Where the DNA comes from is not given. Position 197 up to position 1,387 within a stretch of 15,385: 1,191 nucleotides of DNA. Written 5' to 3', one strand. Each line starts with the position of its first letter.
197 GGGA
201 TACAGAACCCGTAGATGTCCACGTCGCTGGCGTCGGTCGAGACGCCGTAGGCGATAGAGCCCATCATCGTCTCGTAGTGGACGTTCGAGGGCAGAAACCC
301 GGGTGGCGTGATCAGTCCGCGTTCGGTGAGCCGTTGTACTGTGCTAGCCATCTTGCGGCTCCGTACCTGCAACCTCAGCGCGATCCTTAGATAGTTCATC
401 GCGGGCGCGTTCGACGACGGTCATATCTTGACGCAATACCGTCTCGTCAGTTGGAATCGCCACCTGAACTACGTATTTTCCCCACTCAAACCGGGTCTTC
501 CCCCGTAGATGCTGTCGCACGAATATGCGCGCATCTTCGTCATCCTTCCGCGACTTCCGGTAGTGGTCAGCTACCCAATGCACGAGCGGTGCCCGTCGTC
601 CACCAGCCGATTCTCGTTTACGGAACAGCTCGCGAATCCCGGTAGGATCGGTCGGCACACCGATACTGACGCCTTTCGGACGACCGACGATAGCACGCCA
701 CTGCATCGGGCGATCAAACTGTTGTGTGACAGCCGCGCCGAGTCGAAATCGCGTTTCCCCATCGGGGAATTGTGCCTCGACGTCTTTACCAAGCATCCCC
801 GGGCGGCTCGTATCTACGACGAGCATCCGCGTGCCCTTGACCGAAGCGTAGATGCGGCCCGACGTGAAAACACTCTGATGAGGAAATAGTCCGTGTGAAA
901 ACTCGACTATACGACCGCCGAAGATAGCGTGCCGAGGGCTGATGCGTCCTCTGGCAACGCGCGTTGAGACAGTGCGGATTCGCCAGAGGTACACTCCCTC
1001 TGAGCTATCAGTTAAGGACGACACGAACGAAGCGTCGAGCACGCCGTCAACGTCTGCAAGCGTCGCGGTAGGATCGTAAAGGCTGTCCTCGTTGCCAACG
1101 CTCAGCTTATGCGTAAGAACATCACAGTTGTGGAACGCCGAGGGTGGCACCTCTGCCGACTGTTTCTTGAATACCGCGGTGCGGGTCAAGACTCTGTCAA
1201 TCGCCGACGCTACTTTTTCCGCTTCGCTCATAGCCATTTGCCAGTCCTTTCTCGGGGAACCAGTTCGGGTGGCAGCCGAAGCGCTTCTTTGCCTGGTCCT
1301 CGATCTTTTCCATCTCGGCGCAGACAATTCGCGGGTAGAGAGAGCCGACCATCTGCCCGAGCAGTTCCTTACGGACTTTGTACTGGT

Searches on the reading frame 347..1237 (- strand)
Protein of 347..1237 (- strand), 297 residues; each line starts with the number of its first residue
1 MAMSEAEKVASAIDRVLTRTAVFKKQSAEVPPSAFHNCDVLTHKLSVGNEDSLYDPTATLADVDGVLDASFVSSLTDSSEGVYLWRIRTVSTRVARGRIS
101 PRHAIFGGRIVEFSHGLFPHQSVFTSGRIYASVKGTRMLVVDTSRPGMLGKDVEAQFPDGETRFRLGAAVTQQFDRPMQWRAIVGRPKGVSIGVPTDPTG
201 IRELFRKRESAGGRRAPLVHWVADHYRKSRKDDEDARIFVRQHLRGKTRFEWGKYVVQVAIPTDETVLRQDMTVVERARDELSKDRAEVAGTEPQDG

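Call 7: search_protein_families(library=pfam, proteins=[window:347-1237:-], max_evalue=0.1)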
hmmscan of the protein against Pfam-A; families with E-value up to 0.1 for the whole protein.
window:347-1237:- (297 aa): 0 families

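Call 8: search_protein_families(library=phrogs, proteins=[window:347-1237:-], max_evalue=0.01)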
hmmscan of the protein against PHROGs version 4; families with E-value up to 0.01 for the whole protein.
window:347-1237:- (297 aa): 0 families

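Call 10: search_dna_similar(query=window:347-1237:-, collection=phages, mode=protein, max_rows=40, max_evalue=0.001)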
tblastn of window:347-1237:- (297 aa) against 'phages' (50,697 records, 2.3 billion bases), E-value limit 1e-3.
No match.

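Call 11: find_homologous_proteins(query=window:347-1237:-)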
Query window:347-1237:- (297 aa): 3 proteins with E <= 0.001 among 2494 candidates.
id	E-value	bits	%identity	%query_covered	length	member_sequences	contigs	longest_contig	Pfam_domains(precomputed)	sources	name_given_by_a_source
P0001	3.5e-194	661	100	100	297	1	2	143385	-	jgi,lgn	jgi:hypothetical protein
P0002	3.2e-15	74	55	27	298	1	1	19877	-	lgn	-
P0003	7.3e-14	70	29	81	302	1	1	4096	-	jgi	jgi:hypothetical protein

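Call 13: find_encoding_contigs(protein=P0001, flank=10000, max_places=4)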
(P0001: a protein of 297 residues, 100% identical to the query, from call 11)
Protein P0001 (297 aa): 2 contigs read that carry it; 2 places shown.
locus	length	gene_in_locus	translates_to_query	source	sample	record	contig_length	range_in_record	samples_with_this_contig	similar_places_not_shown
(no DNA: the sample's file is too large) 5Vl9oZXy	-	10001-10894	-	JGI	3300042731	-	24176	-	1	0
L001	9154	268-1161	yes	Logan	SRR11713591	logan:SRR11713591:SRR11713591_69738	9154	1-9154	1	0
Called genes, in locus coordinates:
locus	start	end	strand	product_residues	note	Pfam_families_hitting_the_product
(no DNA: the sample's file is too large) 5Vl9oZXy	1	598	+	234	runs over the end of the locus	-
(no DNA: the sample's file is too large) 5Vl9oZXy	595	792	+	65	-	-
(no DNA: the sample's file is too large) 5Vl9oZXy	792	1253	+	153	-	-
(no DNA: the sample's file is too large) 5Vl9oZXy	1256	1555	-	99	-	-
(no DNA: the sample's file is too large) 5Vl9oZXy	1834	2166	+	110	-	PF00085:Thioredoxin, PF14595:Thioredoxin_9 (weak), PF13098:Thioredoxin_2, PF13905:Thioredoxin_8 (faint)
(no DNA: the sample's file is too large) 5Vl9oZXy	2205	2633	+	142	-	-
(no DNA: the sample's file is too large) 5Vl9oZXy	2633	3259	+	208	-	PF06941:NT5C (weak)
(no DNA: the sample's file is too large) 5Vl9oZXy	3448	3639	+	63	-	-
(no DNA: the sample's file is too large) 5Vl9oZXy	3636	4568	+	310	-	PF03747:ADP_ribosyl_GH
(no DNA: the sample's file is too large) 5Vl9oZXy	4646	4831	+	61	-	PF04545:Sigma70_r4 (weak)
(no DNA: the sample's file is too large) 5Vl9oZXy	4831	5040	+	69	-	-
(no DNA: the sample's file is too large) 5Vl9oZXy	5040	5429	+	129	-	-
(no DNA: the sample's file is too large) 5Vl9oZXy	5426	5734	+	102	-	-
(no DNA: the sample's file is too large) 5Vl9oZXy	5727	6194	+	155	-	-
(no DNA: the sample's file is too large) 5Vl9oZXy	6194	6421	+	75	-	-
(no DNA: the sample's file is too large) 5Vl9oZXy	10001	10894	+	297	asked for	-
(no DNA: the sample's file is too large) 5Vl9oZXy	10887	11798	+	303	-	PF10127:RlaP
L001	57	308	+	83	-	-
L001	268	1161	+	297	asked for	-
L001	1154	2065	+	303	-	PF10127:RlaP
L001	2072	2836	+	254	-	-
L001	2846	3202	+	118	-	-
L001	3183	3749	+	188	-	PF08614:ATG16 (weak)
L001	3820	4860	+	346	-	-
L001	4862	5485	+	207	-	-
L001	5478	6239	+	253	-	-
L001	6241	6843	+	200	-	-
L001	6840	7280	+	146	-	-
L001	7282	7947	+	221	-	-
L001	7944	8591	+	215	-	-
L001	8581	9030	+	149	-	-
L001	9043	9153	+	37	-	?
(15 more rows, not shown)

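Call 14: find_encoding_contigs(protein=P0002, flank=10000, max_places=4)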
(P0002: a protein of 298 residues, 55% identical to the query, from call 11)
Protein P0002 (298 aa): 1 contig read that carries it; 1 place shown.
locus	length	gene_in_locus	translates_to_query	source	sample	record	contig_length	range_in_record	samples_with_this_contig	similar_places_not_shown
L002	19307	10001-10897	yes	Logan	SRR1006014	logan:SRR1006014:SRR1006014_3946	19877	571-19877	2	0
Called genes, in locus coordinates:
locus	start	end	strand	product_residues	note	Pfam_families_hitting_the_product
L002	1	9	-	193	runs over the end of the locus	?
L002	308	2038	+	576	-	PF00270:DEAD, PF04851:ResIII, PF00271:Helicase_C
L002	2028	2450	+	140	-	-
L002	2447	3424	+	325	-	PF07894:SACK1 (faint), PF11495:TrmB_EBD_N (faint), PF13090:PP_kinase_C (faint), PF13091:PLDc_2, PF24402:iHKD (faint), PF00614:PLDc (faint), PF13091:PLDc_2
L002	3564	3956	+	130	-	-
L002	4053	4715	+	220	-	PF13098:Thioredoxin_2 (weak)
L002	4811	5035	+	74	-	-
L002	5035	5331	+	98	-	-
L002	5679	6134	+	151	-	-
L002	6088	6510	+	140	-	-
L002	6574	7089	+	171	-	-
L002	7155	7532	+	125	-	-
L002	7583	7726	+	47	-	-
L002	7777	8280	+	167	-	-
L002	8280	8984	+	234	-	PF01661:Macro (weak)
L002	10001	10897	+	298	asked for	-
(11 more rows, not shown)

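Call 15: find_encoding_contigs(protein=P0003, flank=10000, max_places=4)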
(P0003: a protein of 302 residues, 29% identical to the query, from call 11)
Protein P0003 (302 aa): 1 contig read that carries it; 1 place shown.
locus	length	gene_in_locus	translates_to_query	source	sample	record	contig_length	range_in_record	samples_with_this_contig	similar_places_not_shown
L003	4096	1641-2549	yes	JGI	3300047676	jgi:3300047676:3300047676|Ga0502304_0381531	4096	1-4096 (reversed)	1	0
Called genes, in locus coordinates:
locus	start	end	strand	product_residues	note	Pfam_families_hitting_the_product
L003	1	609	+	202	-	PF10065:DUF2303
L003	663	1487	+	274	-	-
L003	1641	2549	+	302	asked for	-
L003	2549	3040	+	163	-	-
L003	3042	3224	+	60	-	-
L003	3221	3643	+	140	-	-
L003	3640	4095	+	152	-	?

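Call 20: search_solved_structures(query=A1, max_evalue=10)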
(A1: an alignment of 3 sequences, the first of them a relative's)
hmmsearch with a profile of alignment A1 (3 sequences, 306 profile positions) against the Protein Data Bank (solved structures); distinct sequences matched with E-value up to 10: 0.

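Call 21: search_protein_families(library=padloc, proteins=[P0001, P0002, P0003, L001:1154-2062:+], max_evalue=0.1)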
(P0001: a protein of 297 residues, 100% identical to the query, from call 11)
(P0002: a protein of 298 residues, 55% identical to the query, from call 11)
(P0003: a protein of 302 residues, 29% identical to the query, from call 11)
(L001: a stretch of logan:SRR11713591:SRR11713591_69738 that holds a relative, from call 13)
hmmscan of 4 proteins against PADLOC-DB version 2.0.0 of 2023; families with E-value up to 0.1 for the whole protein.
P0001 (297 aa): 0 families

P0002 (298 aa): 0 families

P0003 (302 aa): 0 families

L001:1154-2062:+ (303 aa): 0 families

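Call 22: search_protein_families(library=ncbifam, proteins=[P0001, P0002, P0003, L001:1154-2062:+], max_evalue=0.1)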
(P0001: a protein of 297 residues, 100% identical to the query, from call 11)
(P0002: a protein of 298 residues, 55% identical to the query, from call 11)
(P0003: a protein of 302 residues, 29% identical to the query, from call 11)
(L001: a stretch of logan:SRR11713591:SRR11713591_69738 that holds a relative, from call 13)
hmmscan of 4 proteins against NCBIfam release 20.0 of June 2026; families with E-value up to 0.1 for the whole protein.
P0001 (297 aa): 0 families

P0002 (298 aa): 0 families

P0003 (302 aa): 0 families

L001:1154-2062:+ (303 aa): 0 families

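Call 23: search_dna_similar(query=L001:1154-2062:+, collection=phages, mode=protein, max_rows=40, max_evalue=0.00001)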
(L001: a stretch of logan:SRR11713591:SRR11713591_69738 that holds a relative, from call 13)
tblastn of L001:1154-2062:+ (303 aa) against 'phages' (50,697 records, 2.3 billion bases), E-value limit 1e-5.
Records with a match: 491; places in all: 491; records where one place covers at least 80% of the query: 219.
Best place of each record, by identity: <60% 491.
By first word of the organism name: Mycobacterium 236; Gordonia 41; Bacillus 40; Klebsiella 28; Escherichia 26; Cronobacter 17; Salmonella 15; Prevotella 15; Erwinia 13; Caulobacter 9; and 18 more.
By host as written in the record: Mycobacterium smegmatis mc2 155 162; Mycobacterium smegmatis mc#155 39; Gordonia terrae 3612 36; - 22; Prevotella sp. 15; Bacillus cereus 14; Cronobacter sakazakii 13; Caulobacter vibrioides CB15 11; and 96 more.
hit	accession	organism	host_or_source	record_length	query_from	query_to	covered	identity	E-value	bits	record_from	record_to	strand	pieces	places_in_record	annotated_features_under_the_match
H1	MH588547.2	Caulobacter phage CcrSC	Caulobacter vibrioides CB15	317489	2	293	96%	52.1%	5e-100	327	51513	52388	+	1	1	hypothetical protein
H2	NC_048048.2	Caulobacter phage CcrSC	Caulobacter vibrioides CB15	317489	2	293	96%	52.1%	5e-100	327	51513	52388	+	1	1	hypothetical protein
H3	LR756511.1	uncultured phage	metagenomic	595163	1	300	99%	50.0%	1e-94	311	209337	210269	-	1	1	record has no annotation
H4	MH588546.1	Caulobacter phage CcrBL9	Caulobacter vibrioides CB15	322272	5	293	95%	51.9%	6e-100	327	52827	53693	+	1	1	hypothetical protein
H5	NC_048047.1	Caulobacter phage CcrBL9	Caulobacter vibrioides CB15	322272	5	293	95%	51.9%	6e-100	327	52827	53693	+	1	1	hypothetical protein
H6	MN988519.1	Rhizobium phage RHph_I1_18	Rhizobium phaseoli I1_18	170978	8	293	94%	52.4%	1e-93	308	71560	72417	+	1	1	putative nucleotidyltransferase protein | Seg-like homing endonuclease protein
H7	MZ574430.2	Caulobacter phage C2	Caulobacter vibrioides CB15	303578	2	293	96%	47.9%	5e-88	292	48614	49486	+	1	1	hypothetical protein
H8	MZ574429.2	Caulobacter phage C1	Caulobacter vibrioides CB15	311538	2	293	96%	47.9%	5e-88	292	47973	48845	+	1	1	hypothetical protein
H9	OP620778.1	Bertelyvirus sp.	Caulobacter vibrioides CB15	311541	2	293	96%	47.9%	5e-88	292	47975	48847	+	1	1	hypothetical protein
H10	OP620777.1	Bertelyvirus sp.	Caulobacter vibrioides CB15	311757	2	293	96%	47.9%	5e-88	292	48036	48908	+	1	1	hypothetical protein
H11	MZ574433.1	Caulobacter phage RB23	Caulobacter vibrioides CB15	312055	2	293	96%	47.9%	5e-88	292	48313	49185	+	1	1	hypothetical protein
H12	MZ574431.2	Caulobacter phage J4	Caulobacter vibrioides CB15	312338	2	293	96%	47.9%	5e-88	292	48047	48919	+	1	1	hypothetical protein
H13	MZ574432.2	Caulobacter phage BL47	Caulobacter vibrioides CB15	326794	2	293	96%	47.9%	5e-88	292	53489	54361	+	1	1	hypothetical protein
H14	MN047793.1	Xanthomonas phage Xoo-sp13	Xanthomonas oryzae pv. oryzae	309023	3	297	97%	42.4%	1e-71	245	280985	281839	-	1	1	nucleotidyl transferase | hypothetical protein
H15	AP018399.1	Xanthomonas phage XacN1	Xanthomonas citri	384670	3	301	99%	41.3%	3e-66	230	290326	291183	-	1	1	nucleotidyltransferase | predicted ORF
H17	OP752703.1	Stenotrophomonas phage RAS14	Stenotrophomonas maltophilia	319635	3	271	89%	37.9%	6e-56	200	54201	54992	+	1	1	hypothetical protein (x2)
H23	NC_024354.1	Cronobacter phage CR8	Cronobacter sakazakii ATCC 29544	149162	22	276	84%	29.7%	8e-8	117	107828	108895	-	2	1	nucleotidyltransferase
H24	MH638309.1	Bacillus phage Hobo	Bacillus thuringiensis kurstaki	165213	28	266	79%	31.7%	2e-21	100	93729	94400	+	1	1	137: nucleotidyltransferase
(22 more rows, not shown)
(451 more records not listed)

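Call 24: search_protein_families(library=pfam, proteins=[L001:1154-2062:+, L001:2072-2833:+, L001:2846-3199:+, L001:3183-3746:+, L001:3820-4857:+, L001:4862-5482:+, L001:5478-6236:+, L001:6241-6840:+, L001:6840-7277:+, L001:7282-7944:+], max_evalue=0.01)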
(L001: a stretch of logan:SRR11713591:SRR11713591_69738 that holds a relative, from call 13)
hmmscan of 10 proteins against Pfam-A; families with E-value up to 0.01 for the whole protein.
L001:1154-2062:+ (303 aa): 1 family
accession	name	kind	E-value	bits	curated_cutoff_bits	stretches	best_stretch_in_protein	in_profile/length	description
PF10127.15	RlaP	-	3.9e-18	66.5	23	1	23-260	19-247/249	RNA repair pathway DNA polymerase beta family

L001:2072-2833:+ (254 aa): 0 families

L001:2846-3199:+ (118 aa): 1 family
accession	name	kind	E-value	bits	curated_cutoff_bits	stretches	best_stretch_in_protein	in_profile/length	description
PF20570.3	DUF6779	-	0.008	17.3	28.1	0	63-109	46-89/108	Domain of unknown function (DUF6779)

L001:3183-3746:+ (188 aa): 10 families
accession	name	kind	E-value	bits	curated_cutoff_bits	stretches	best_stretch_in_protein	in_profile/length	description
PF08614.16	ATG16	-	5.5e-07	30.4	33.7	1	89-176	72-159/200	Autophagy protein 16 (ATG16)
PF06810.17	Phage_scaffold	-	8.1e-05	23.1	35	1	93-164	19-91/170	Phage capsid assembly scaffolding protein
PF01920.25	Prefoldin_2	-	0.0003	21.2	27.6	1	78-131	49-102/106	Prefoldin subunit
PF19220.6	Rod_CreS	-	0.00041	20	100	1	94-170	9-85/359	Crescentin, rod domain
PF06160.17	EzrA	-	0.0015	17.4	39.6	1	94-173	354-433/557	Septation ring formation regulator, EzrA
PF10498.14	IFT57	-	0.0017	17.8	40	1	96-171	273-354/360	Intra-flagellar transport protein 57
PF25762.1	HAUS1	-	0.0037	17.5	40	1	94-177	138-221/236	HAUS augmin-like complex subunit 1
PF11932.13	DUF3450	-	0.0052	16.5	32.6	1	97-174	15-92/241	Protein of unknown function (DUF3450)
PF04791.21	LMBR1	-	0.0072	15.7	31.9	1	94-180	194-291/510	LMBR1-like membrane protein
PF05622.17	HOOK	-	0.0081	15.4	35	0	93-172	48-126/514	HOOK protein coiled-coil region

L001:3820-4857:+ (346 aa): 1 family
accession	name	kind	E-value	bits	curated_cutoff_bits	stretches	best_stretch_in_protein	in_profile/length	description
PF02036.22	SCP2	-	3.4e-05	24.5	21.3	1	267-338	31-101/101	SCP-2 sterol transfer family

L001:4862-5482:+ (207 aa): 0 families

L001:5478-6236:+ (253 aa): 0 families

L001:6241-6840:+ (200 aa): 0 families

L001:6840-7277:+ (146 aa): 0 families

L001:7282-7944:+ (221 aa): 0 families

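Call 25: get_annotated_region(hit=H1, flank=3000)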
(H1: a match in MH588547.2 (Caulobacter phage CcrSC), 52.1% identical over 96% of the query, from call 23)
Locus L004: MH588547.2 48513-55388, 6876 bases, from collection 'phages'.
description: Caulobacter phage CcrSC, complete genome.
organism: Caulobacter phage CcrSC (NCBI taxid 2283272)
taxonomy: Viruses; Duplodnaviria; Heunggongvirae; Uroviricota; Caudoviricetes; Dolichocephalovirinae; Bertelyvirus; Bertelyvirus SC
host: Caulobacter vibrioides CB15; source: -; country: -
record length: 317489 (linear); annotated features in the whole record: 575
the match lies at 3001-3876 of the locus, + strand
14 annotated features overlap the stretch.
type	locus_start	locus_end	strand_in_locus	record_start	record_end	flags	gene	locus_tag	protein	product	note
CDS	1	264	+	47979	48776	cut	-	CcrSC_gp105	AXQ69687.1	hypothetical protein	-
CDS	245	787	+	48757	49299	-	-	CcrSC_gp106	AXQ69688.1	hypothetical protein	-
CDS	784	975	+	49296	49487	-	-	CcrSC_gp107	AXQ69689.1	hypothetical protein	-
CDS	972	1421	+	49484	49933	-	-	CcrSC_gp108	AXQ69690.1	hypothetical protein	-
CDS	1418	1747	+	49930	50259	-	-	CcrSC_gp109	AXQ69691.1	hypothetical protein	-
CDS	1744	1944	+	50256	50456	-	-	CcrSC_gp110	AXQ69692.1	hypothetical protein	-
CDS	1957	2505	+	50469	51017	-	-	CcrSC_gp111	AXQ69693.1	hypothetical protein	-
CDS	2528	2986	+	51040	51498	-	-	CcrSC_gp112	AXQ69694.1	hypothetical protein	-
CDS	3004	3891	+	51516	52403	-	-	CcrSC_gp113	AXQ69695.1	hypothetical protein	-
CDS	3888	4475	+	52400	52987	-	-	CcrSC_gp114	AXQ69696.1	hypothetical protein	-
CDS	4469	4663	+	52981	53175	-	-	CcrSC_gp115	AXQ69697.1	hypothetical protein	-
CDS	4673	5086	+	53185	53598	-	-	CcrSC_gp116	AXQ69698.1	hypothetical protein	-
CDS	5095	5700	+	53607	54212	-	-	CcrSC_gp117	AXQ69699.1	hypothetical protein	-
CDS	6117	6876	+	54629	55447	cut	-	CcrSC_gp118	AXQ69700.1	hypothetical protein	-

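Call 26: get_annotated_region(hit=H6, flank=3000)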
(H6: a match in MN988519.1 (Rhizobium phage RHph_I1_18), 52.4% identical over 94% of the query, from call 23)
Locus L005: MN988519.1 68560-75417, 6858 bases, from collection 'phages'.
description: Rhizobium phage RHph_I1_18, complete genome.
organism: Rhizobium phage RHph_I1_18 (NCBI taxid 2509726)
taxonomy: Viruses; Duplodnaviria; Heunggongvirae; Uroviricota; Caudoviricetes
host: Rhizobium phaseoli I1_18; source: agricultural lands; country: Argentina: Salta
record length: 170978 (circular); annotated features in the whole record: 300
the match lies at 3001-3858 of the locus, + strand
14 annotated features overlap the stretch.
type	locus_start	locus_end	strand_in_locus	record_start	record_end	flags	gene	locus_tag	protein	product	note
CDS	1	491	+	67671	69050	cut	-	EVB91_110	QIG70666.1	putative DNA helicase DnaB-like protein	GO_function: GO:0003678 - DNA helicase activity; GO_function: GO:0005524 - ATP binding; GO_process: GO:0006260 - DNA ...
CDS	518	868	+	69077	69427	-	-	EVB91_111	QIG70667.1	hypothetical protein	-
CDS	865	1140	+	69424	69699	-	-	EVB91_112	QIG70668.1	hypothetical protein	-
CDS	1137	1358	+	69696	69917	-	-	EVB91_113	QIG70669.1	hypothetical protein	-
CDS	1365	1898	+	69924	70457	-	-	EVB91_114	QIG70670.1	hypothetical protein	-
CDS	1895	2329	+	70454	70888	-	-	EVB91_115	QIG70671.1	putative aminoacyl-tRNA hydrolase protein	GO_function: GO:0004045 - aminoacyl-tRNA hydrolase activity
CDS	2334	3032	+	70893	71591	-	-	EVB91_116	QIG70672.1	Seg-like homing endonuclease protein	GO_component: GO:0005622 - intracellular; GO_function: GO:0004518 - nuclease activity; GO_process: GO:0006281 - DNA ...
CDS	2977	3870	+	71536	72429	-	-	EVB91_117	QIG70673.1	putative nucleotidyltransferase protein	-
CDS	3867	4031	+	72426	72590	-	-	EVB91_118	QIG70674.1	hypothetical protein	-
CDS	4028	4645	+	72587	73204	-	-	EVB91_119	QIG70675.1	putative metallophosphoesterase protein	-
CDS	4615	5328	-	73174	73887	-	-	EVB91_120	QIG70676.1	GIY-YIG domain-containing protein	-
CDS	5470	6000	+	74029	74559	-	-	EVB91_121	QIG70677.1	hypothetical protein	-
CDS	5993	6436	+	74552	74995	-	-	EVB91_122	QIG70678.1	hypothetical protein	-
CDS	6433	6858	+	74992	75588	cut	-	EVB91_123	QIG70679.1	hypothetical protein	-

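Call 27: get_annotated_region(hit=H15, flank=3000)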
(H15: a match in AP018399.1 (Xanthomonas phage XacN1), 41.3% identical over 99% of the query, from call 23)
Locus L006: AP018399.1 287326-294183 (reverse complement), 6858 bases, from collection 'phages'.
description: Xanthomonas phage XacN1 DNA, complete genome.
organism: Xanthomonas phage XacN1 (NCBI taxid 2042251)
taxonomy: Viruses; Duplodnaviria; Heunggongvirae; Uroviricota; Caudoviricetes
host: Xanthomonas citri; source: -; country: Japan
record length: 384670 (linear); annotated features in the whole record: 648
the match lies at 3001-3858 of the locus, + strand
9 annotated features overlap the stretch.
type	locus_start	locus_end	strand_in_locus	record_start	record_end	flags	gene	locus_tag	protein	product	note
CDS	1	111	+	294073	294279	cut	-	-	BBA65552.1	predicted ORF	ORF404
CDS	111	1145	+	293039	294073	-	-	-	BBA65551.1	GMP reductase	ORF403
CDS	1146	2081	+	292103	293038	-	-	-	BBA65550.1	predicted ORF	ORF402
CDS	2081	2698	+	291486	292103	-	-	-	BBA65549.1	hypothetical protein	ORF401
CDS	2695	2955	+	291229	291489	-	-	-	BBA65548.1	predicted ORF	ORF400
CDS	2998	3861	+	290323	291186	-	-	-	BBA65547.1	nucleotidyltransferase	ORF399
CDS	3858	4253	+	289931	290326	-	-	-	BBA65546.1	predicted ORF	ORF398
CDS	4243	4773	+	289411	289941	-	-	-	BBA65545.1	hypothetical protein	ORF397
CDS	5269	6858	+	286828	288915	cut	-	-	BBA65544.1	hypothetical protein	ORF396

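Call 28: get_annotated_region(hit=H17, flank=3000)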
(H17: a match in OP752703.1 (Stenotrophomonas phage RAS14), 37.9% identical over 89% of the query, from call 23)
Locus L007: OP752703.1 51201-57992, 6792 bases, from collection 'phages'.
description: Stenotrophomonas phage RAS14, complete genome.
organism: Stenotrophomonas phage RAS14 (NCBI taxid 2996120)
taxonomy: Viruses; Duplodnaviria; Heunggongvirae; Uroviricota; Caudoviricetes
host: Stenotrophomonas maltophilia; source: sewage; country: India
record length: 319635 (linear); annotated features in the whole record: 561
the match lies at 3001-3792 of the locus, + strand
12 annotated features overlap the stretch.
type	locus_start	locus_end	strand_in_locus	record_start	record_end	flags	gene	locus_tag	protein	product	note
CDS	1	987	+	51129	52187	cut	-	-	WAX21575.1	GMP reductase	-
CDS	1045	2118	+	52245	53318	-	-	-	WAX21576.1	hypothetical protein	-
CDS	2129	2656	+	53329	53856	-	-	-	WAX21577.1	hypothetical protein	-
CDS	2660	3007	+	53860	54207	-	-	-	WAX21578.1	hypothetical protein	-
CDS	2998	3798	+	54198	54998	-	-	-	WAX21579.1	hypothetical protein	-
CDS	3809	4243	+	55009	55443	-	-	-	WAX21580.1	hypothetical protein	-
CDS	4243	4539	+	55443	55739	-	-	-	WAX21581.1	hypothetical protein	-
CDS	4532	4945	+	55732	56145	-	-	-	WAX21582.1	hypothetical protein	-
CDS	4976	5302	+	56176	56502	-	-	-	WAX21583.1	hypothetical protein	-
CDS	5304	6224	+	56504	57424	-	-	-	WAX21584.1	thymidylate synthase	-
CDS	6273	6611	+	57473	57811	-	-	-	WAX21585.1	hypothetical protein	-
CDS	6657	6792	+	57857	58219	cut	-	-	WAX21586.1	hypothetical protein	-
